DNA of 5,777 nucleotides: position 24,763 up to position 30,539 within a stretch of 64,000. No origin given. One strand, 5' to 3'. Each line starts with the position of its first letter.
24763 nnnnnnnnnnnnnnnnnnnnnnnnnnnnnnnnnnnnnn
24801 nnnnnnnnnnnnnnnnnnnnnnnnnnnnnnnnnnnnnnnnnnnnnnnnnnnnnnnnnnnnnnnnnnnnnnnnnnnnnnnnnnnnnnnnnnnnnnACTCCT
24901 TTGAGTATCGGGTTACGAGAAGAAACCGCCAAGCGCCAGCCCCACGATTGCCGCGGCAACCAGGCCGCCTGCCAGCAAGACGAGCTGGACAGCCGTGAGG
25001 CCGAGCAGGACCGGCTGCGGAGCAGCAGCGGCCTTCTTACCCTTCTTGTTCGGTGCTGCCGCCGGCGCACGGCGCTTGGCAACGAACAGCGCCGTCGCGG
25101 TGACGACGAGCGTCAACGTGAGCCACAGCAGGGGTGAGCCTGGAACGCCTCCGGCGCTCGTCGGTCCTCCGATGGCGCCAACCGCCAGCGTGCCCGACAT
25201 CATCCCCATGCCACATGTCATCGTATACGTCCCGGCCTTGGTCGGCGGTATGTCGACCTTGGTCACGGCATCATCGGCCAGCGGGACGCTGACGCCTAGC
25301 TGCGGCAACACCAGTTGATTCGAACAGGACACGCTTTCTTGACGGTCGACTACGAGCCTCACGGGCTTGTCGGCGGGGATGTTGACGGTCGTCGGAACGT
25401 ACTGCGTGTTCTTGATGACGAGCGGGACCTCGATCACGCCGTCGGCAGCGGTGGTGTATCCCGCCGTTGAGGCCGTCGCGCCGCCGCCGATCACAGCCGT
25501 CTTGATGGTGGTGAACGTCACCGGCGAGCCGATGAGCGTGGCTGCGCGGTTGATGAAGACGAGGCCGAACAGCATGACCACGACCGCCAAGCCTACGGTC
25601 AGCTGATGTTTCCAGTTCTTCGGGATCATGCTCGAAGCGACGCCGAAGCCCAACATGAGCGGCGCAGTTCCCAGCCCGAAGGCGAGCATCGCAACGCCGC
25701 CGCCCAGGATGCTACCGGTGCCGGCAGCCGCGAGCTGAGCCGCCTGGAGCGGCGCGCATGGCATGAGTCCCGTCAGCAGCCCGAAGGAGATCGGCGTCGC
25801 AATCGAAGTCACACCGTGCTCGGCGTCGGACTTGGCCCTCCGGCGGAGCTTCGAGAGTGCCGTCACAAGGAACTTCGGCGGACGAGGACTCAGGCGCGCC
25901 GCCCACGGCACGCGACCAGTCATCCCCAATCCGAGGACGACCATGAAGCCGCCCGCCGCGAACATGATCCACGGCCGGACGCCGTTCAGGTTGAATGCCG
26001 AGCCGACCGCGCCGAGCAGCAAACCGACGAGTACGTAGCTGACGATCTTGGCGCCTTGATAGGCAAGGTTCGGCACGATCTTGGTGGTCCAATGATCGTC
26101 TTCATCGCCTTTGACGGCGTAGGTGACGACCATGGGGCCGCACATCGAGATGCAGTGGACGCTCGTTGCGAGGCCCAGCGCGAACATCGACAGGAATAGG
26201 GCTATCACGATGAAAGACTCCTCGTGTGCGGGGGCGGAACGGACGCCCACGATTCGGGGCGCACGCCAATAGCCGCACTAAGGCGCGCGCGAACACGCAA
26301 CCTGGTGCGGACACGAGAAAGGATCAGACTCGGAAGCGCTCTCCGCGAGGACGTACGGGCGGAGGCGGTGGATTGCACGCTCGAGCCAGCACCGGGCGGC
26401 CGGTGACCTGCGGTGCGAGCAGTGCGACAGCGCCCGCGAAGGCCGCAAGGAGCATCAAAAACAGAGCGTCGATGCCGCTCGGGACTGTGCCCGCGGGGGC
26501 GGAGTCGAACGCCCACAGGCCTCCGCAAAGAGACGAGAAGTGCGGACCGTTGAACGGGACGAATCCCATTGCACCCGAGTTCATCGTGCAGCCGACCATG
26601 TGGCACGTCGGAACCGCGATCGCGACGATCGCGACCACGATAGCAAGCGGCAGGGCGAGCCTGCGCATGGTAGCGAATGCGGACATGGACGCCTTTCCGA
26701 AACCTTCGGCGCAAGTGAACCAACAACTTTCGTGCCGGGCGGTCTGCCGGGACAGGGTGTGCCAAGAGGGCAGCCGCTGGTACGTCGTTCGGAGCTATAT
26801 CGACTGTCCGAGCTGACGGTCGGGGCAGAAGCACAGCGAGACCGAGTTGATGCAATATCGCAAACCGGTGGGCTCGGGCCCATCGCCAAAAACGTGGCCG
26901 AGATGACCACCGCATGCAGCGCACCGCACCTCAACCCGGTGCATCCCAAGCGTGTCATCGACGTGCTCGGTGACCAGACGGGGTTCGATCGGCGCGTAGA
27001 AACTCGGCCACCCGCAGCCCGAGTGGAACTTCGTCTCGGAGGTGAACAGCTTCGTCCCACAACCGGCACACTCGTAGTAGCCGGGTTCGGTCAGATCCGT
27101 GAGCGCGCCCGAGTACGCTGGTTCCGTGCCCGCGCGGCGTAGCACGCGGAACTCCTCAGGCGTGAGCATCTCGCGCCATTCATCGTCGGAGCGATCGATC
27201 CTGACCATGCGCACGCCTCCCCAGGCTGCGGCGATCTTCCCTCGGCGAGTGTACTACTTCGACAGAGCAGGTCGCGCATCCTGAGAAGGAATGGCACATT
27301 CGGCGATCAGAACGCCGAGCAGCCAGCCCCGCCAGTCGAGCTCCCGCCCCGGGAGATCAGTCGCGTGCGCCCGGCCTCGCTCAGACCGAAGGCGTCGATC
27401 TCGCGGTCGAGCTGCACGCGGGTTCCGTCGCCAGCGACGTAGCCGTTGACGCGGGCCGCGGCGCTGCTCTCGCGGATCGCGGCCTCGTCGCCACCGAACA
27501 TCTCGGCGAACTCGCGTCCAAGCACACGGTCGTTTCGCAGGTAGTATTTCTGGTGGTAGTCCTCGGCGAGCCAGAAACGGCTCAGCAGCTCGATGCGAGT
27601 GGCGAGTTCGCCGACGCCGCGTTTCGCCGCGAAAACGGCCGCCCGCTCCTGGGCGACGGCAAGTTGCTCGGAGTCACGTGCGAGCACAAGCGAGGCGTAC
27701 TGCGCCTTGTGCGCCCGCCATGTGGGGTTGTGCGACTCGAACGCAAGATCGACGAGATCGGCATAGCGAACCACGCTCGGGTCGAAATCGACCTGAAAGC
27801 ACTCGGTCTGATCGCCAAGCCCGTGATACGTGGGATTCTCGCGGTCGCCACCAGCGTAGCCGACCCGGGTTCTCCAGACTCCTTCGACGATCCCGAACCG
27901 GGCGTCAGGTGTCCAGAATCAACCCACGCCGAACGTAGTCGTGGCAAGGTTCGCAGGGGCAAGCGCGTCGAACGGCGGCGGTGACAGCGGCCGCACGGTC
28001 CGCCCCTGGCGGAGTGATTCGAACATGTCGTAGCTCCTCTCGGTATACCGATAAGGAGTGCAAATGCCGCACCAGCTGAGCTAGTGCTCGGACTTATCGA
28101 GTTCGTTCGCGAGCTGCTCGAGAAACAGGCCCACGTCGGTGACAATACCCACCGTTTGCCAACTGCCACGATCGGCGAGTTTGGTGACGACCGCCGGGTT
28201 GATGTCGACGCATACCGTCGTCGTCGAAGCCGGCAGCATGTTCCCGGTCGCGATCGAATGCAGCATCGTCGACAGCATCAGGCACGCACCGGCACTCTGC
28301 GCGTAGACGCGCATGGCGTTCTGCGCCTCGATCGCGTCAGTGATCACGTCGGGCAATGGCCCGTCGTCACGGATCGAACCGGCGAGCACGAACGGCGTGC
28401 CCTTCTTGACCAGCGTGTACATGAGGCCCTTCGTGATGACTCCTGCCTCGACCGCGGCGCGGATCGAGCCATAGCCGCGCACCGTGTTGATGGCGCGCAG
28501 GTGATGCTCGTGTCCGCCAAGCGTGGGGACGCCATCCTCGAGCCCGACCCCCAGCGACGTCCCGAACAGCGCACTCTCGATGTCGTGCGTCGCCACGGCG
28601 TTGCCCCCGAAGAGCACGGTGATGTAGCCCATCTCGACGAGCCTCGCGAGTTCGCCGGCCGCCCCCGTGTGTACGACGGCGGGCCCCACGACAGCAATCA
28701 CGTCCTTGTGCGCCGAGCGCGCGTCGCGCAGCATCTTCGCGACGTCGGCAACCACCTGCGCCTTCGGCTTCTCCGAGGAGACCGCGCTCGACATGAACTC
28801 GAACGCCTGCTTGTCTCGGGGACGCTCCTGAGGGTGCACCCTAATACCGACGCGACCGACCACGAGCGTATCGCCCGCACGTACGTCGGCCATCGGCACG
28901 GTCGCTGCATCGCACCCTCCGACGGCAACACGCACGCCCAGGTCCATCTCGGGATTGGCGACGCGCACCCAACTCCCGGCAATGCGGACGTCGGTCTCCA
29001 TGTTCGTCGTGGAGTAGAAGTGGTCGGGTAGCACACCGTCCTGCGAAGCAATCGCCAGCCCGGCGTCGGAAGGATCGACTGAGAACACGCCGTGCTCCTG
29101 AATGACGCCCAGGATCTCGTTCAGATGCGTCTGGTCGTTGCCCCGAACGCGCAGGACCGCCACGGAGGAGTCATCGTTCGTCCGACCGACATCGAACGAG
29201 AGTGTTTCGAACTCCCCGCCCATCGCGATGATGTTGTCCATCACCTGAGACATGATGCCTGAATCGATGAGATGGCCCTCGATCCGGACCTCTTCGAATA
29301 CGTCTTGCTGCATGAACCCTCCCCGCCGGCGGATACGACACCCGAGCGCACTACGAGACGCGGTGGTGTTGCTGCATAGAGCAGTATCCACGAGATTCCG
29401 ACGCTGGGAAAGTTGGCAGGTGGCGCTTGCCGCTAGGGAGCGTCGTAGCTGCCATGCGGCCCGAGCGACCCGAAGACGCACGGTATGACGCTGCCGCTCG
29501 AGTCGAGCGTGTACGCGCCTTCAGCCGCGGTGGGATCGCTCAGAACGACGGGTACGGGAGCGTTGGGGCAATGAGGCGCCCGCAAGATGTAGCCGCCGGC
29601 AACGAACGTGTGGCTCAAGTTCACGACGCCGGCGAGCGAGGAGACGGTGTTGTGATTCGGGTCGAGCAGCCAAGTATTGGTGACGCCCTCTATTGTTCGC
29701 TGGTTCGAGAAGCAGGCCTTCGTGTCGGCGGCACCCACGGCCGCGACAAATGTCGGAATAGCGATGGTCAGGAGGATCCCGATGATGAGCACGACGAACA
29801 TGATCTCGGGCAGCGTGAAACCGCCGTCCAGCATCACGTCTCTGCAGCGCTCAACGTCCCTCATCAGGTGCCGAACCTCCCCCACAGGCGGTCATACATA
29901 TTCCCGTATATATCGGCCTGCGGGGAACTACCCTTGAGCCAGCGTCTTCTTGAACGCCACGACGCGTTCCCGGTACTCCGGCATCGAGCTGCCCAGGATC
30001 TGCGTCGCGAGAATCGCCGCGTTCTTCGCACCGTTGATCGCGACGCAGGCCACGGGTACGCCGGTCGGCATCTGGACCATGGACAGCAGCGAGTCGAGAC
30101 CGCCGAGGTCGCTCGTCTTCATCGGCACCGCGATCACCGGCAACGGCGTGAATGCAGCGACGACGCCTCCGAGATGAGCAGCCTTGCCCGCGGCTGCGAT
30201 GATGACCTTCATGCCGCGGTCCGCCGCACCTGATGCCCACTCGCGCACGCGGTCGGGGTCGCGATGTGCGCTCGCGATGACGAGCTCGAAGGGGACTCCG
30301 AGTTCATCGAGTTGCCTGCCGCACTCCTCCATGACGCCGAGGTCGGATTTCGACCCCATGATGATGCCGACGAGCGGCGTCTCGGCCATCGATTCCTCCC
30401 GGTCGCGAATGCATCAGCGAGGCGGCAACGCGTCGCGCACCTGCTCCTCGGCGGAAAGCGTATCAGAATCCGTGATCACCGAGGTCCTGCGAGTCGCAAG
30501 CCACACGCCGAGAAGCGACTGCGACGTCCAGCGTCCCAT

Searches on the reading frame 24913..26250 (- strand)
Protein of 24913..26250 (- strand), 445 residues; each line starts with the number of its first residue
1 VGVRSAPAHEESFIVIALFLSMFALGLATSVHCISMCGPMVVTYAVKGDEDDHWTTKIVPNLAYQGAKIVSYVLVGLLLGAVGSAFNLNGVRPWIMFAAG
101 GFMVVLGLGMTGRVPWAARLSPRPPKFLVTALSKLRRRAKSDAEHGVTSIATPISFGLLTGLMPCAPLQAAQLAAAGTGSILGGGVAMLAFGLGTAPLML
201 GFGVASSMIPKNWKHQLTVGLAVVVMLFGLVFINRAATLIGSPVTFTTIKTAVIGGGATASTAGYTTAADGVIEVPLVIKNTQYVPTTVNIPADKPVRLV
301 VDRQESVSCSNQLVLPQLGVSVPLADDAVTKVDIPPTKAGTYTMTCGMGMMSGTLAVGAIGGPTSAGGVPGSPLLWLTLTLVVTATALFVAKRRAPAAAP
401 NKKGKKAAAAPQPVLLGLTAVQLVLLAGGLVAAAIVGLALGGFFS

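Call 54: search_protein_families(library=pfam, proteins=[window:24913-26250:-], max_evalue=0.00001)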
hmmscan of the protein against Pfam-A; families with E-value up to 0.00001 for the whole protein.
window:24913-26250:- (445 aa): 3 families
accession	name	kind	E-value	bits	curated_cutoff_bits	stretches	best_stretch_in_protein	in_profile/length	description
PF13386.12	DsbD_2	-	1.1e-43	149.9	24.9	1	22-230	2-198/199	Cytochrome C biogenesis protein transmembrane region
PF13473.12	Cupredoxin_1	-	2.7e-15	56.7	27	1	267-357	15-104/104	Cupredoxin-like domain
PF02683.22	DsbD_TM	-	7.3e-12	45.5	27.1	1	18-234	4-216/219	Cytochrome C biogenesis protein transmembrane domain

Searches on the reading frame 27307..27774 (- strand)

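Call 54: search_protein_families(library=pfam, proteins=[window:27307-27774:-], max_evalue=0.00001)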
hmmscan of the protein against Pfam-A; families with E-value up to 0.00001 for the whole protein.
window:27307-27774:- (155 aa): 1 family
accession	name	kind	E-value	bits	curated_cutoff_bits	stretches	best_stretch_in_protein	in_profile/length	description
PF01625.27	PMSR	-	4.8e-12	46.8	23.7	1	2-82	62-148/153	Peptide methionine sulfoxide reductase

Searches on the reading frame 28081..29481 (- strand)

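Call 54: search_protein_families(library=pfam, proteins=[window:28081-29481:-], max_evalue=0.00001)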
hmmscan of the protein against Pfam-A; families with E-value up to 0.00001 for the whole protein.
window:28081-29481:- (466 aa): 3 families
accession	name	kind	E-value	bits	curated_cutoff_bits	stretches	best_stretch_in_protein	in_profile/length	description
PF21570.3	ArgZ-like_C_2nd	-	8.7e-96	320.1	27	1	246-457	2-213/213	Arginine dihydrolase ArgZ-like, C-terminal, Rossmann fold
PF04455.17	Saccharop_dh_N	-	4.2e-32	111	23.5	1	63-160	2-99/100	LOR/SDH bifunctional enzyme conserved region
PF21571.2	ArgZ-like_C_1st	-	1.3e-27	96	27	1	162-244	1-84/84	Arginine dihydrolase ArgZ-like, C-terminal, first region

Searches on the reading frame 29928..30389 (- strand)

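Call 54: search_protein_families(library=pfam, proteins=[window:29928-30389:-], max_evalue=0.00001)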
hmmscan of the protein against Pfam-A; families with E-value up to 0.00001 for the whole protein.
window:29928-30389:- (153 aa): 1 family
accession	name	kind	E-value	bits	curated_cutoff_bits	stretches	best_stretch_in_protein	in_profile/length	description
PF00731.26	AIRC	-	3.5e-60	202.3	30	1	7-151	2-146/148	AIR carboxylase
